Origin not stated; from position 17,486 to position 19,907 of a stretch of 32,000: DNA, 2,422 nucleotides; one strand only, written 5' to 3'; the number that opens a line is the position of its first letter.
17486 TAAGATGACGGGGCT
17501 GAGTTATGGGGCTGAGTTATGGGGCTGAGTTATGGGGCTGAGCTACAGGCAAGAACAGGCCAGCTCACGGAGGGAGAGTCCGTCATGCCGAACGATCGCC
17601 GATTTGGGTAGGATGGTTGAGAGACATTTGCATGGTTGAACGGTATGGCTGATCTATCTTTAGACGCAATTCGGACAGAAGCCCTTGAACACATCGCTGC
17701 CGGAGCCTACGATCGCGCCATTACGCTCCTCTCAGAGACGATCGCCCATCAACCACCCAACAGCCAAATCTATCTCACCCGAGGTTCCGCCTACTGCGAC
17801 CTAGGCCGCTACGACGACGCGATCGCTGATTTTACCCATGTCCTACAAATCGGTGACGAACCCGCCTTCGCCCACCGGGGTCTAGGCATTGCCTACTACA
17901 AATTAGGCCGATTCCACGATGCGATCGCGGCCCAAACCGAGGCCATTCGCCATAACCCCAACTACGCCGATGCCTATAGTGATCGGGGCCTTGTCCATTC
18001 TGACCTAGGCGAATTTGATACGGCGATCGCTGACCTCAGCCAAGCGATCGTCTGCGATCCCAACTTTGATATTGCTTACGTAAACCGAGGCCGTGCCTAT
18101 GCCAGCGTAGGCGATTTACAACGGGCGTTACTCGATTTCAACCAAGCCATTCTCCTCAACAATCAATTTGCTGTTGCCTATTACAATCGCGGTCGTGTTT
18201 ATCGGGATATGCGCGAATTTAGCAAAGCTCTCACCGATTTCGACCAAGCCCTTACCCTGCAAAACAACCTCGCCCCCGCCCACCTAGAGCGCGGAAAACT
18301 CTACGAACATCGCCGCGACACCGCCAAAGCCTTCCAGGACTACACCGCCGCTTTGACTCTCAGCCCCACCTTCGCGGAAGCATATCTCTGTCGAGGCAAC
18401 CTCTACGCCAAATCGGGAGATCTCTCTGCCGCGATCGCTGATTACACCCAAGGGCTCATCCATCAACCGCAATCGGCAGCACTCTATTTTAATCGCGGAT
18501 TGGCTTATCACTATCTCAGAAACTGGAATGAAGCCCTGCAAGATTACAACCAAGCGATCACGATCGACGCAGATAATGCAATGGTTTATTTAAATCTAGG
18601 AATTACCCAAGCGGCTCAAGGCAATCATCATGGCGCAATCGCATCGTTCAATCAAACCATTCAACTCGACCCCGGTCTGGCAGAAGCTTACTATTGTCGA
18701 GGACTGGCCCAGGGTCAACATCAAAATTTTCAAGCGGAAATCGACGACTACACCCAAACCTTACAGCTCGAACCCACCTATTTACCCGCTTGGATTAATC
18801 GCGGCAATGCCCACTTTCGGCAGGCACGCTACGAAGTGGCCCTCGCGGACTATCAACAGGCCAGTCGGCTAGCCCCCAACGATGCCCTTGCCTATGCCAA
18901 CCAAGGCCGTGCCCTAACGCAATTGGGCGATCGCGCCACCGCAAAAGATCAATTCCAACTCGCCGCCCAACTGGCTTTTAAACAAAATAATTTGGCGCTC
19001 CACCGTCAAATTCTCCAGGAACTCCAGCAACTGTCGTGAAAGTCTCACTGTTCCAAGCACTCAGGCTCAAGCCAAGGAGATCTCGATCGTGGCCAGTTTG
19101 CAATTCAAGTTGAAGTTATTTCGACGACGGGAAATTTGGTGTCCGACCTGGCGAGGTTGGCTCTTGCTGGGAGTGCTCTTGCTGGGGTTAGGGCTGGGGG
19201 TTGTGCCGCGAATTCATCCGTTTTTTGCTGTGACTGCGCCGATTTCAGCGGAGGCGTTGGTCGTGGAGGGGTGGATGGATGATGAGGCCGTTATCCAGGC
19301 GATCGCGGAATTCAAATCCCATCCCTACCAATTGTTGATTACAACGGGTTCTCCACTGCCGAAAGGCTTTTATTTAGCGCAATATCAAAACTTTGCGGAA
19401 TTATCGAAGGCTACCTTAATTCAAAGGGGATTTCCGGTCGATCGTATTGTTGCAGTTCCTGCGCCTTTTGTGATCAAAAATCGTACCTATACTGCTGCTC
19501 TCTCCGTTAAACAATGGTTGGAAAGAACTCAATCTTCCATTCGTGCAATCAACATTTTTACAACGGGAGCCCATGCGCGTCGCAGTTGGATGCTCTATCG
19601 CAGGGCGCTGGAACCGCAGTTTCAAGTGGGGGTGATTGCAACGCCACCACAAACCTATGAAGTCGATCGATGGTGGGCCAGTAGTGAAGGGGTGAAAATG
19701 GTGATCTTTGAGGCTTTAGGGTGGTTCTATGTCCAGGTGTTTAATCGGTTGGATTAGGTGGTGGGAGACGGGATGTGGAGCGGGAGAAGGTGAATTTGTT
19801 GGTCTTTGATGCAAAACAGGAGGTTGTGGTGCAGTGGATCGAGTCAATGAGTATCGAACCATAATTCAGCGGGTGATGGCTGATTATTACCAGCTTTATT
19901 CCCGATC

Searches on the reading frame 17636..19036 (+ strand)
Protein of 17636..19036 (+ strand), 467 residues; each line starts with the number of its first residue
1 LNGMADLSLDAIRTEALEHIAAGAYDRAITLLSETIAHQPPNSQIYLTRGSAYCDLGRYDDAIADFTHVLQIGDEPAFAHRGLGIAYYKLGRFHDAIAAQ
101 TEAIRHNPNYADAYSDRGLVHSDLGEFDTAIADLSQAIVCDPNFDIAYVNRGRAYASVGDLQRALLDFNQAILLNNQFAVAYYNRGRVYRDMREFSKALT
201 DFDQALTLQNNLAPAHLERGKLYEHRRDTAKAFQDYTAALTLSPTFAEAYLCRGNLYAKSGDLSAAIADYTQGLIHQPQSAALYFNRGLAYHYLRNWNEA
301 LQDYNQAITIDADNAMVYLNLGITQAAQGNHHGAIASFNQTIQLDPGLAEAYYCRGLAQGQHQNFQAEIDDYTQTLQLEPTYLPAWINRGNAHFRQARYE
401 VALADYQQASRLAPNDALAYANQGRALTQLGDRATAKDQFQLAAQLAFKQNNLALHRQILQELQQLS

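Call 60: search_protein_families(library=pfam, alignment_id=A4, max_evalue=0.0001)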
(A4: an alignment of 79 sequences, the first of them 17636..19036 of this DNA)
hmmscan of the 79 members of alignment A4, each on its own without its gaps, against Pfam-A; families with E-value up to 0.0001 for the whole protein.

A. member 1, window:17636-19036:+ (467 aa): 20 families
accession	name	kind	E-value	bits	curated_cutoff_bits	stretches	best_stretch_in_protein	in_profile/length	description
PF00515.34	TPR_1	-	1.1e-77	253.4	27.8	6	281-314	1-34/34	Tetratricopeptide repeat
PF07719.23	TPR_2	-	1.2e-71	231.4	27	4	385-416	3-34/34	Tetratricopeptide repeat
PF13414.12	TPR_11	-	9.9e-65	214.4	26.8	9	296-329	9-42/42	TPR repeat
PF13431.12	TPR_17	-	6.6e-48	157.4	24.4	0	102-132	4-34/34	Tetratricopeptide repeat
PF13181.12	TPR_8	-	5.7e-47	154.3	25.7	0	282-314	2-34/34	Tetratricopeptide repeat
PF13432.12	TPR_16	-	5.4e-41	139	32.7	4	83-143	3-63/65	Tetratricopeptide repeat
PF13371.12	TPR_9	-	8.7e-35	119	35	2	255-314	3-62/73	Tetratricopeptide repeat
PF13424.12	TPR_12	-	3.7e-29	101.2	30.1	2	44-105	4-73/77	Tetratricopeptide repeat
PF13428.12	TPR_14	-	4.3e-26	89.2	23.5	0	385-425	3-43/44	Tetratricopeptide repeat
PF14559.12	TPR_19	-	1.5e-21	77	25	1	20-64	2-46/68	Tetratricopeptide repeat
PF13174.12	TPR_6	-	8.4e-14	51.6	26.3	0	317-346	2-31/33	Tetratricopeptide repeat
PF13176.12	TPR_7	-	5.1e-13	48.4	27.9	0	50-72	6-28/36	Tetratricopeptide repeat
PF13374.12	TPR_10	-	5.4e-12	45.8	27.5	0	179-208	2-31/42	Tetratricopeptide repeat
PF25575.1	TPR_BSK1_C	-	1e-10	42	42.2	0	259-313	54-109/118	Serine/threonine-protein kinase BSK1-like, TPR repeats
PF03704.23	BTAD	-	1.1e-09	39.3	22.1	0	7-70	60-123/146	Bacterial transcriptional activator domain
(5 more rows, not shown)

B. families by the number of members that match (of 79 scanned): 89 families (the first 25 are shown)
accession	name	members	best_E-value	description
PF00515.34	TPR_1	3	1.1e-77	Tetratricopeptide repeat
PF07719.23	TPR_2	3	1.2e-71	Tetratricopeptide repeat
PF13431.12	TPR_17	3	6.6e-48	Tetratricopeptide repeat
PF13181.12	TPR_8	3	5.7e-47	Tetratricopeptide repeat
PF13432.12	TPR_16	3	5.4e-41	Tetratricopeptide repeat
PF13424.12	TPR_12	3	3.7e-29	Tetratricopeptide repeat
PF13428.12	TPR_14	3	4.3e-26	Tetratricopeptide repeat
PF14559.12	TPR_19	3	1.5e-21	Tetratricopeptide repeat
PF13267.11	DUF4058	2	1.2e-99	Protein of unknown function (DUF4058)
PF13414.12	TPR_11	2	9.9e-65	TPR repeat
PF02518.31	HATPase_c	2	2.5e-32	Histidine kinase-, DNA gyrase B-, and HSP90-like ATPase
PF00072.30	Response_reg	2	4.4e-29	Response regulator receiver domain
PF01936.24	NYN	2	2.6e-27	NYN domain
PF03432.20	Relaxase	2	3.1e-26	MobA/VirD2-like, nuclease domain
PF00486.34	Trans_reg_C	2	3.5e-22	Transcriptional regulatory protein, C terminal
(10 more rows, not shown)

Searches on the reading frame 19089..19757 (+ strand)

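Call 65: search_protein_families(library=pfam, proteins=[window:19089-19757:+], max_evalue=0.00001)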
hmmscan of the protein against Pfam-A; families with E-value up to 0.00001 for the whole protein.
window:19089-19757:+ (222 aa): 1 family
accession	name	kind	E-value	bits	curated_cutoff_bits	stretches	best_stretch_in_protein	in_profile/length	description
PF02698.23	DUF218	-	1.1e-07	32.3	27.6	1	56-190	2-116/133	DUF218 domain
